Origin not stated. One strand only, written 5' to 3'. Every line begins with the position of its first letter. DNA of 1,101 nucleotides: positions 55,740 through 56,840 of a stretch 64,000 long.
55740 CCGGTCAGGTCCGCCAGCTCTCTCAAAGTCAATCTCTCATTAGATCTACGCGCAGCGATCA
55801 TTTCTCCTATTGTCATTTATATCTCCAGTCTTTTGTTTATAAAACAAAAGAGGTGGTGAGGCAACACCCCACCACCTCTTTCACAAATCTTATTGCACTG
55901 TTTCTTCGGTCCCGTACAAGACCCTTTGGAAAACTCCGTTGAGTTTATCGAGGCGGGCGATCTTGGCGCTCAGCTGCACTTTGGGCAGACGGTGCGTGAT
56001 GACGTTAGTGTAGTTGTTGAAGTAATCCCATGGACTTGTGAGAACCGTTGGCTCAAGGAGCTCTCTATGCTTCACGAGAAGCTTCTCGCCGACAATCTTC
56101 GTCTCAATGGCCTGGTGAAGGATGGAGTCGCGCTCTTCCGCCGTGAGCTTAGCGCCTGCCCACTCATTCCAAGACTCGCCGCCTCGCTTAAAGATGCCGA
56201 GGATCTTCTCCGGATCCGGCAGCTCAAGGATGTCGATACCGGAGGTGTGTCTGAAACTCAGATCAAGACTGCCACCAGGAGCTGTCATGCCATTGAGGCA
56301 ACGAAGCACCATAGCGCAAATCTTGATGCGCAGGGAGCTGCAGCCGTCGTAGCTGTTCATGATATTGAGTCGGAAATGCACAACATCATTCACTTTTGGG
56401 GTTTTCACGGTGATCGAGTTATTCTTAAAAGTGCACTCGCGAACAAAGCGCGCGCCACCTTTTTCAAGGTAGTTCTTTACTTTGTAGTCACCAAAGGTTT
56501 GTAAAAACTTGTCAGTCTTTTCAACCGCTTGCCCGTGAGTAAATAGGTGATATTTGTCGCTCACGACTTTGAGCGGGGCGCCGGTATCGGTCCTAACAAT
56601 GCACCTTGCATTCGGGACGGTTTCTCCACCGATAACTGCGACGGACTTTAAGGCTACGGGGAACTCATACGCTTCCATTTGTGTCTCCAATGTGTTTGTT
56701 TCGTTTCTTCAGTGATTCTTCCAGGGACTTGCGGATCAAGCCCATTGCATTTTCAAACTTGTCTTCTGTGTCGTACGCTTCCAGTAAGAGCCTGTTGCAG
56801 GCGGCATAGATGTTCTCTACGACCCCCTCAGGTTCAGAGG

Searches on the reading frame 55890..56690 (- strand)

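Call 77: search_protein_families(library=phrogs, proteins=[window:55890-56690:-], max_evalue=0.0001)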
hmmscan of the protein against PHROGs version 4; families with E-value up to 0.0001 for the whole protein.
window:55890-56690:- (266 aa): 1 family
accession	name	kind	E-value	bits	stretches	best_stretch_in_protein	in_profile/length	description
phrog_1221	-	unknown function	2.3e-15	57.5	1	23-197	83-259/355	-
